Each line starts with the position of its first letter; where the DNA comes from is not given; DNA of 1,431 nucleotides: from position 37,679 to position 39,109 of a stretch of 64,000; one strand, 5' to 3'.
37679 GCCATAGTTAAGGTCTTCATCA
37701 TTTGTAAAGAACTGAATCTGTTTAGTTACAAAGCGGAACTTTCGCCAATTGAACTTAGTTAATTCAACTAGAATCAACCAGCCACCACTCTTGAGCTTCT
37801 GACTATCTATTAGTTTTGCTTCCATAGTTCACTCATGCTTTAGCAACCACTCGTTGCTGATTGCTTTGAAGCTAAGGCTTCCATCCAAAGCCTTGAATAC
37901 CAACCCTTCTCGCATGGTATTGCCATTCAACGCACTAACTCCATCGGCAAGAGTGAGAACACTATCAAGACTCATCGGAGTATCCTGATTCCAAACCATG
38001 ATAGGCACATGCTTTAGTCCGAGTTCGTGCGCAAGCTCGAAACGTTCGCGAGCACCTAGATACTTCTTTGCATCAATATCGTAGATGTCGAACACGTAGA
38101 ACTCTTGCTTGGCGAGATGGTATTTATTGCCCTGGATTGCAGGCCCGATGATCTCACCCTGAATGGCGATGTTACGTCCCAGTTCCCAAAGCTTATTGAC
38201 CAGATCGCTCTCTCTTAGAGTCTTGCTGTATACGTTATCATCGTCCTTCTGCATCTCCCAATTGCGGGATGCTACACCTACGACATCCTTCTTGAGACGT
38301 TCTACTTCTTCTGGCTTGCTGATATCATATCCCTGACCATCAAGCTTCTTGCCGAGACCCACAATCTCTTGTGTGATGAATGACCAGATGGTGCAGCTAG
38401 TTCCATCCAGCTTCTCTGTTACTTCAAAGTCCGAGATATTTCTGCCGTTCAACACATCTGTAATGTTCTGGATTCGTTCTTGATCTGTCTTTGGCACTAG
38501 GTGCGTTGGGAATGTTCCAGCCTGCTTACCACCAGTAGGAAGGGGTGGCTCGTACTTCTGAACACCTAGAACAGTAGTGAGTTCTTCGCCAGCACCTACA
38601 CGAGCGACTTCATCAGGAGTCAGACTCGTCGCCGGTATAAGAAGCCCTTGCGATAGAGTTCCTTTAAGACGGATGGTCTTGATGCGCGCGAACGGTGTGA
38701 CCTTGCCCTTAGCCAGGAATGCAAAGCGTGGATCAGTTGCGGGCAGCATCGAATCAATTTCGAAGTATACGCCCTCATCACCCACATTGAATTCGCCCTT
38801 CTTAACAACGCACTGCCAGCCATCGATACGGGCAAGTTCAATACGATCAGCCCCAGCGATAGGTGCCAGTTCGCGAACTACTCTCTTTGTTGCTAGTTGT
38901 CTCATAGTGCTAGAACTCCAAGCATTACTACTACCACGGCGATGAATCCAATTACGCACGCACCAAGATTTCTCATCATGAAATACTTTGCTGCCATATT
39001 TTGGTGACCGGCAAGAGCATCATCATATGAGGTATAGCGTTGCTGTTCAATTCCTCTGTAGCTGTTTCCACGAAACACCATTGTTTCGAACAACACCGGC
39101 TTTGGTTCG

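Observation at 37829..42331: Split Pnkp-like RNA-repair toolkit next to the tRNA island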

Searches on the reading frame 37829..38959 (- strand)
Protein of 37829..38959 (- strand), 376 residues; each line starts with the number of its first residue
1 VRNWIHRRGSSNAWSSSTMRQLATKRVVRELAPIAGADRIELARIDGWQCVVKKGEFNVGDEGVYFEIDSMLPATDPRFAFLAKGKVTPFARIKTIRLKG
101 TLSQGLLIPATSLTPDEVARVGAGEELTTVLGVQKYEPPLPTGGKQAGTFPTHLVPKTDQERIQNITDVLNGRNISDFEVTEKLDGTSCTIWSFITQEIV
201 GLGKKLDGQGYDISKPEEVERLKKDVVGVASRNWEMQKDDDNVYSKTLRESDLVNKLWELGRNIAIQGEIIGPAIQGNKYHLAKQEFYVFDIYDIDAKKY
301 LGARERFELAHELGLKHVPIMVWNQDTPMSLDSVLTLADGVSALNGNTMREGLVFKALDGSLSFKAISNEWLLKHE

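Call 4: search_protein_families(library=pfam, proteins=[window:37829-38959:-], max_evalue=0.01)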
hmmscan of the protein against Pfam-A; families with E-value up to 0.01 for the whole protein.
window:37829-38959:- (376 aa): 2 families
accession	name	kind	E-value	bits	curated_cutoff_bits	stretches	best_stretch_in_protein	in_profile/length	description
PF21189.3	PHA02142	-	7.6e-28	97.2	27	1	22-109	1-91/92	PHA02142 OB-fold domain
PF09414.15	RNA_ligase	-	4.9e-24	85.8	27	1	178-366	3-170/171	RNA ligase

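Call 5: search_protein_families(library=phrogs, proteins=[window:37829-38959:-], max_evalue=0.001)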
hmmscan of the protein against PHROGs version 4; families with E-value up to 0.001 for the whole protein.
window:37829-38959:- (376 aa): 2 families
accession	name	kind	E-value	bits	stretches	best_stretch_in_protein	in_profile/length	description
phrog_968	-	DNA, RNA and nucleotide metabolism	3.7e-89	300.4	1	16-376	4-393/398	RNA ligase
phrog_548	-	DNA, RNA and nucleotide metabolism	1.8e-14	54.7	1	174-361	29-216/341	RNA ligase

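Call 6: search_protein_families(library=ncbifam, proteins=[window:37829-38959:-], max_evalue=0.01)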
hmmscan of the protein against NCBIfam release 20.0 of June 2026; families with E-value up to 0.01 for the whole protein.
window:37829-38959:- (376 aa): 2 families
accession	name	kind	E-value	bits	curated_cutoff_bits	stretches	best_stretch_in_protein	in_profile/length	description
TIGR02306.1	RNA_lig_DRB0094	equivalog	7.7e-62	209.1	151.15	1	22-374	2-341/341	RNA ligase (ATP)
TIGR01209.1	TIGR01209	hypoth_equivalog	3e-08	32.9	136.9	1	262-358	131-226/375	RNA ligase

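Call 9: search_dna_similar(query=window:37829-38959:-, collection=phages, mode=protein, max_rows=30)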
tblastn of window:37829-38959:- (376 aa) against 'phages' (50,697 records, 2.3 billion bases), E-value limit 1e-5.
Records with a match: 345; places in all: 345; records where one place covers at least 80% of the query: 342.
Best place of each record, by identity: <60% 345.
By first word of the organism name: Pseudomonas 219; Aeromonas 44; Erwinia 10; Sinorhizobium 7; uncultured 6; Burkholderia 5; Ralstonia 5; Xanthomonas 4; Salmonella 4; Yersinia 4; and 21 more.
By host as written in the record: Pseudomonas aeruginosa 75; Pseudomonas aeruginosa PAO1 26; - 26; Pseudomonas aeruginosa PAK 14; Aeromonas salmonicida 13; Aeromonas hydrophila BIOTECH 10089 11; Pseudomonas sp. 9; Pseudomonas syringae pv. porri LMG 28495 8; and 99 more.
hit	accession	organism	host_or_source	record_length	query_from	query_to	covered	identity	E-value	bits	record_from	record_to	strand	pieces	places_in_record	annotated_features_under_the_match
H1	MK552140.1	Burkholderia phage BcepSaruman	Burkholderia cenocepacia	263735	20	375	95%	41.4%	8e-72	249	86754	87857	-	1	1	putative RNA ligase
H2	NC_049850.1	Burkholderia phage BcepSaruman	Burkholderia cenocepacia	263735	20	375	95%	41.4%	8e-72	249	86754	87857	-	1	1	RNA ligase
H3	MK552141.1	Burkholderia phage BcepSauron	Burkholderia cenocepacia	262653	20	374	94%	41.5%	4e-71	247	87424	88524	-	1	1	RNA ligase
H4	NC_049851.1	Burkholderia phage BcepSauron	Burkholderia cenocepacia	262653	20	374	94%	41.5%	4e-71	247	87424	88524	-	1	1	RNA ligase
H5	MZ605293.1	Pseudomonas phage UAVern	Pseudomonas sp.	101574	18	376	95%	39.8%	6e-69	240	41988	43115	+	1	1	putative RNA ligase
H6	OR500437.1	Pseudomonas phage vB_PF_Y1-MI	Pseudomonas fluorescens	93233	18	376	95%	39.6%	5e-65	229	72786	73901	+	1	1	RNA ligase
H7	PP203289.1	Pseudomonas phage Psxphi15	Pseudomonas syringae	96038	15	376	96%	38.9%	1e-59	214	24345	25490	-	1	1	RNA ligase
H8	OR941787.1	Pseudomonas phage PJNP029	Pseudomonas aeruginosa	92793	15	376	96%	38.8%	5e-62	220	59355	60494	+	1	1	hypothetical protein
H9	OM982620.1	Pseudomonas phage Kremar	Pseudomonas syringae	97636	15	376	96%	38.8%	4e-60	215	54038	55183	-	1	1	RNA ligase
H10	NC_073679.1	Pseudomonas phage Kremar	Pseudomonas syringae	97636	15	376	96%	38.8%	4e-60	215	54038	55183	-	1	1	RNA ligase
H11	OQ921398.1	Pseudomonas phage vFB297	Pseudomonas aeruginosa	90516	3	376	99%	37.5%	6e-62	220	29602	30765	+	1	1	RNA ligase (ATP) | hypothetical protein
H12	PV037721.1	Pseudomonas phage Bitten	Pseudomonas protegens ERG2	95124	18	376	95%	39.0%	4e-62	221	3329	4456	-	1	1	RNA ligase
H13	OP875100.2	Pseudomonas phage SPA01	Pseudomonas aeruginosa PAO1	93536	15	376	96%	38.7%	1e-63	225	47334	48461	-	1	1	hypothetical protein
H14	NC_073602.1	Pseudomonas phage SPA01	Pseudomonas aeruginosa PAO1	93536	15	376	96%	38.7%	1e-63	225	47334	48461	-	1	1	hypothetical protein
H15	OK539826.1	Pseudomonas phage phipa10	Pseudomonas aeruginosa ZS-PA-35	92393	15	376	96%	38.7%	1e-62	222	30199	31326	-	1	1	hypothetical protein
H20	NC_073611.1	Pseudomonas phage vB_Pae_Kat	Pseudomonas aeruginosa PAO1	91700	15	376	96%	38.5%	8e-62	220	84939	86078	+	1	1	hypothetical protein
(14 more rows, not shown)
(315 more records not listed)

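Call 12: search_solved_structures(query=window:37829-38959:-, max_evalue=1, show_alignments=2)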
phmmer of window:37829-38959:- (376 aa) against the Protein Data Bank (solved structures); distinct sequences matched with E-value up to 1: 34.
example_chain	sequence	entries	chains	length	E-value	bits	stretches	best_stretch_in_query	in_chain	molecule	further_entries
5cot_A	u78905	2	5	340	4.5e-78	266.1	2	19-192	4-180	Naegleria gruberi RNA ligase | RNA ligase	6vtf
6vt8_A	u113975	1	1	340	3e-77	263.4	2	19-192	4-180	RNA Ligase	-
6vt9_A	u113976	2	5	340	3e-77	263.4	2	19-192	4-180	RNA ligase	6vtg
5cou_A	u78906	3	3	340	3e-77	263.4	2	19-192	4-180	Naegleria gruberi RNA ligase | RNA ligase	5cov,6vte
6vt3_A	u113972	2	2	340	3e-77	263.4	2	19-192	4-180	RNA Ligase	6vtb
6vt0_A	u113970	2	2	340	3.1e-77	263.4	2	19-192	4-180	RNA Ligase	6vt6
6vt4_A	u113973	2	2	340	3.1e-77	263.4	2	19-192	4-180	RNA Ligase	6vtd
6vt1_A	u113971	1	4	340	5.9e-77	262.5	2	19-192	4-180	RNA Ligase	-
6vt5_A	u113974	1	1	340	1.4e-76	261.2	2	19-192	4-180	RNA Ligase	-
2vug_A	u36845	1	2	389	0.00016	24.1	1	258-360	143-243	PAB1020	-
6m3d_C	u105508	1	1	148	0.015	17.6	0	296-326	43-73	Segmentation polarity homeobox protein engrailed,Segmentation polarity homeobox protein en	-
2m34_A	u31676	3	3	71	0.071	15.4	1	294-326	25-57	Homeobox protein GBX-1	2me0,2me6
2n8g_A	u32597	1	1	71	0.076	15.3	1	294-326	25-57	Homeobox protein GBX-1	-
8uce_A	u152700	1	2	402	0.12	14.7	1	263-359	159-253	ATP dependent DNA ligase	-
8ucg_A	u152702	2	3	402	0.12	14.7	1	263-359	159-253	ATP dependent DNA ligase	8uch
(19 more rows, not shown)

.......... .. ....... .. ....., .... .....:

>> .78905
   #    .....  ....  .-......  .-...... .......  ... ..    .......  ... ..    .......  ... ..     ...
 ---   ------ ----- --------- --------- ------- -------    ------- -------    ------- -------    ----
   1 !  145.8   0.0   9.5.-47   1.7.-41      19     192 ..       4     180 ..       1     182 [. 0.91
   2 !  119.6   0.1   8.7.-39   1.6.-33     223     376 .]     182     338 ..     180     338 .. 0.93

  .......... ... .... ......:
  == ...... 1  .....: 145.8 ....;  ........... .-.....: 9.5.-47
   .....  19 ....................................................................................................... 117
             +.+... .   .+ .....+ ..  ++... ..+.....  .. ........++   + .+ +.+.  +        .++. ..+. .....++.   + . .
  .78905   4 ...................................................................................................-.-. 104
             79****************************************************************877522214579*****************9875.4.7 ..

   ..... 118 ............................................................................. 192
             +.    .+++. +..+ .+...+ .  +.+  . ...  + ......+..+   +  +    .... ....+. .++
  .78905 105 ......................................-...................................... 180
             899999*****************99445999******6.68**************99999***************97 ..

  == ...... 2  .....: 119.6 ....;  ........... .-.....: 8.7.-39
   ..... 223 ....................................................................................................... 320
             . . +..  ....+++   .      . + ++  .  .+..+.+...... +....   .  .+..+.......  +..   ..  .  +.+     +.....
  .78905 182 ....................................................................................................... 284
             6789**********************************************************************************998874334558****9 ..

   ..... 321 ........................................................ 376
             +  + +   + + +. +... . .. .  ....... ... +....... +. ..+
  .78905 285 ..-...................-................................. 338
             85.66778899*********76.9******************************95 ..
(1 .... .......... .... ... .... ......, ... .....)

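Call 14: get_annotated_region(hit=H2, flank=7000)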
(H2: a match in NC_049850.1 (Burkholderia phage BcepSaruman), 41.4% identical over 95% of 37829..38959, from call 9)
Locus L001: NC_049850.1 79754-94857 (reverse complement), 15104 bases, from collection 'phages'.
description: Burkholderia phage BcepSaruman, complete genome.
organism: Burkholderia phage BcepSaruman (NCBI taxid 2530032)
taxonomy: Viruses; Duplodnaviria; Heunggongvirae; Uroviricota; Caudoviricetes; Sarumanvirus; Sarumanvirus bcepsaruman
host: Burkholderia cenocepacia; source: soil; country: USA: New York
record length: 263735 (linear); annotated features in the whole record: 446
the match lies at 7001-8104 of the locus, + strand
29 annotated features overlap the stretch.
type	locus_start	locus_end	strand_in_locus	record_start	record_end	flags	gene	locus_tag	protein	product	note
CDS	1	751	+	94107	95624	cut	-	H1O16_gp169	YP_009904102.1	DNA topoisomerase II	-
CDS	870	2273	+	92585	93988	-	-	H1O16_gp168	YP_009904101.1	hypothetical protein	-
CDS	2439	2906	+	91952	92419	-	-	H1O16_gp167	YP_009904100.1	hypothetical protein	-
CDS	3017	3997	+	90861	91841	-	-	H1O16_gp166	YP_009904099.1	hypothetical protein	-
CDS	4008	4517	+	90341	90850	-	-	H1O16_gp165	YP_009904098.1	hypothetical protein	-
CDS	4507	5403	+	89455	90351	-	-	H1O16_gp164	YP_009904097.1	putative homing endonuclease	-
CDS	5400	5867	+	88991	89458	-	-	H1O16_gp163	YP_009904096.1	hypothetical protein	-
CDS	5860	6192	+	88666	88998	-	-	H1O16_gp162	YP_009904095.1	hypothetical protein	-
CDS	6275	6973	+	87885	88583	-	-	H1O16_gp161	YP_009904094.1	DNA topoisomerase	-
CDS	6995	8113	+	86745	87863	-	-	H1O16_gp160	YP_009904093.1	RNA ligase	-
CDS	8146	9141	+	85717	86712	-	-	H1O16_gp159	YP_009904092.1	hypothetical protein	-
CDS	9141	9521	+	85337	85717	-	-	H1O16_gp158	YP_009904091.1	hypothetical protein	-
CDS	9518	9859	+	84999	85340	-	-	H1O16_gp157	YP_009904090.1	hypothetical protein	-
CDS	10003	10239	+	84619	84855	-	-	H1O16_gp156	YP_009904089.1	hypothetical protein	-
CDS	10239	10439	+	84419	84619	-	-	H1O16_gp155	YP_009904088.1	hypothetical protein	-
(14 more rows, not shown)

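Call 15: get_annotated_region(hit=H5, flank=7000)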
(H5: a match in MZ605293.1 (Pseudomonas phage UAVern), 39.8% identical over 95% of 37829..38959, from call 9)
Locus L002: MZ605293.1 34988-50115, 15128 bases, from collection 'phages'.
description: Pseudomonas phage UAVern, complete genome.
organism: Pseudomonas phage UAVern (NCBI taxid 2856997)
taxonomy: Viruses; Duplodnaviria; Heunggongvirae; Uroviricota; Caudoviricetes
host: Pseudomonas sp.; source: soil; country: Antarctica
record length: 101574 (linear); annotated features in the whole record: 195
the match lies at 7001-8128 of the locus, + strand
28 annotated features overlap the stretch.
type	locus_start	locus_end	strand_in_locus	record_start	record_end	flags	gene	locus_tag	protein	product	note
CDS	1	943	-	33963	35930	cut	-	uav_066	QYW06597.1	putative DNA primase/helicase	-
CDS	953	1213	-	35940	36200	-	-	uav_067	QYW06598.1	hypothetical protein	-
CDS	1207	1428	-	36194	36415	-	-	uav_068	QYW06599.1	hypothetical protein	-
CDS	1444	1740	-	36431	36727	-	-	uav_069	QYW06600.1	hypothetical protein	-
CDS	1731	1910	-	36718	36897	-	-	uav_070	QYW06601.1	hypothetical protein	-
CDS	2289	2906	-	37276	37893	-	-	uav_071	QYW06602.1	hypothetical protein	-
CDS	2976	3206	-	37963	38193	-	-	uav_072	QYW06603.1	hypothetical protein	-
CDS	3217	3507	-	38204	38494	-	-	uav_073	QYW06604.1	hypothetical protein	-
CDS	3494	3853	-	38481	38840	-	-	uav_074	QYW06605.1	hypothetical protein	-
CDS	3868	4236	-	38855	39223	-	-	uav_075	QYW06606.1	hypothetical protein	-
CDS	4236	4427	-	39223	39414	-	-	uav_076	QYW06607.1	hypothetical protein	-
CDS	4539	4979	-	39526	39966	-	-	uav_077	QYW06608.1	hypothetical protein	-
CDS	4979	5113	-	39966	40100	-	-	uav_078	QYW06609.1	hypothetical protein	-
CDS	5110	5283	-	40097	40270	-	-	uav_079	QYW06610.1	hypothetical protein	-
CDS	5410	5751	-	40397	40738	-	-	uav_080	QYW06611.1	hypothetical protein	-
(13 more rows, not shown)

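Call 18: find_related_loci(query=window:37829-38905:-, collection=viral_contigs, flank=10000)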
Query window:37829-38905:- (358 aa) in viral_contigs; peptide patterns used: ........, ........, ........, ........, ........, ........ (x = any residue, [..] = any of these).
52 stretches matched a pattern; 50 encode a relative of the query (tblastn E <= 1e-3); 50 distinct loci.
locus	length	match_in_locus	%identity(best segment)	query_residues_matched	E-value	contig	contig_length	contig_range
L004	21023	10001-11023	54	1-358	9e-114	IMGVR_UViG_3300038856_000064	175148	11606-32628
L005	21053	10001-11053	46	2-357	6e-87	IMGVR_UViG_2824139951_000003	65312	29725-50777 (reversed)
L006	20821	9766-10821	44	1-357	1e-83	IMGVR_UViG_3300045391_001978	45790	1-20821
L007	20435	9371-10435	42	2-358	1e-77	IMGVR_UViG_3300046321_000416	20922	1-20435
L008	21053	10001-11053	44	2-357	2e-84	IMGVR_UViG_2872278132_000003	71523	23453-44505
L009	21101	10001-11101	42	2-356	9e-75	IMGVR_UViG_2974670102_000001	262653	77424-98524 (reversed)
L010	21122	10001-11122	40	2-356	3e-74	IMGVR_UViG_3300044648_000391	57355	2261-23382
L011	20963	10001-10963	42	1-356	3e-74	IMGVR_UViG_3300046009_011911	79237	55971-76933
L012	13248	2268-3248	39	1-358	1e-73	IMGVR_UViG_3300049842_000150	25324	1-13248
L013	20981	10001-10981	39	1-358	1e-73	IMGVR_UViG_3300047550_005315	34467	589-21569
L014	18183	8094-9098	42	2-358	2e-72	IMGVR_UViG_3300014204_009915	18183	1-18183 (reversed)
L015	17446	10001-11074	39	1-356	4e-72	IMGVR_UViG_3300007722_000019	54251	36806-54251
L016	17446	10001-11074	39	1-356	4e-72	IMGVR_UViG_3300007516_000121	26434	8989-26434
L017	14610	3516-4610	41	2-357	2e-71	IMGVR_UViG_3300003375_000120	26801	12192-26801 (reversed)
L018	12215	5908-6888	43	2-358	6e-71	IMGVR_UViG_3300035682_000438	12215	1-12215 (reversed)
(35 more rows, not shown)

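Call 87: get_annotated_region(hit=H20, flank=8000)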
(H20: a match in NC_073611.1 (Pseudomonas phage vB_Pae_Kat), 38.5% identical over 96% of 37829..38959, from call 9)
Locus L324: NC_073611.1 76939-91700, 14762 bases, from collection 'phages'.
description: Pseudomonas phage vB_Pae_Kat, complete genome.
organism: Pseudomonas phage vB_Pae_Kat (NCBI taxid 2937408)
taxonomy: Viruses; Duplodnaviria; Heunggongvirae; Uroviricota; Caudoviricetes; Pakpunavirus
host: Pseudomonas aeruginosa PAO1; source: wastewater; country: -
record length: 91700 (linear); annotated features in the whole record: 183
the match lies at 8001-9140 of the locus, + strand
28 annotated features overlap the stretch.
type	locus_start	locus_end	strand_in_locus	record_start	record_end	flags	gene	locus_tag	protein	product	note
CDS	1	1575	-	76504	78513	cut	-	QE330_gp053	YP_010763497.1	hypothetical protein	-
CDS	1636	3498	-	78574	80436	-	-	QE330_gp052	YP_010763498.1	hypothetical protein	-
CDS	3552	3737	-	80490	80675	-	-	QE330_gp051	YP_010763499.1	hypothetical protein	-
CDS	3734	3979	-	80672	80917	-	-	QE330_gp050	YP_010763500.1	hypothetical protein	-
CDS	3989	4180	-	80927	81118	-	-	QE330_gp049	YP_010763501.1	hypothetical protein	-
CDS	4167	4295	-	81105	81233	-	-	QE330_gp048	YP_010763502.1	hypothetical protein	-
CDS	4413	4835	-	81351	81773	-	-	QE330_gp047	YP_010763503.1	hypothetical protein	-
CDS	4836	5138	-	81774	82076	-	-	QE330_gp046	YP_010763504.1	hypothetical protein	-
CDS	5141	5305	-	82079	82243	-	-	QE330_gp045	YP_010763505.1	hypothetical protein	-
CDS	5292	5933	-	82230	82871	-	-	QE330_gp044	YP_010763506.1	hypothetical protein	-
CDS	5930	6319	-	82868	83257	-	-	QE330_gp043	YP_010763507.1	hypothetical protein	-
CDS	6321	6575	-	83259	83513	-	-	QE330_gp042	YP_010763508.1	hypothetical protein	-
CDS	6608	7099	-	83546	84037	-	-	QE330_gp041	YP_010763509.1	hypothetical protein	-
CDS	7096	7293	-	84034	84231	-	-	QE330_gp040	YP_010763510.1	hypothetical protein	-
CDS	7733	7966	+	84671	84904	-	-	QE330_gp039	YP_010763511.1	hypothetical protein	-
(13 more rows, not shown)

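Call 95: search_protein_families(library=padloc, proteins=[window:37829-38905:-], max_evalue=0.001)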
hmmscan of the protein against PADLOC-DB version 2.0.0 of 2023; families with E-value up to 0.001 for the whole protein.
window:37829-38905:- (358 aa): 0 families
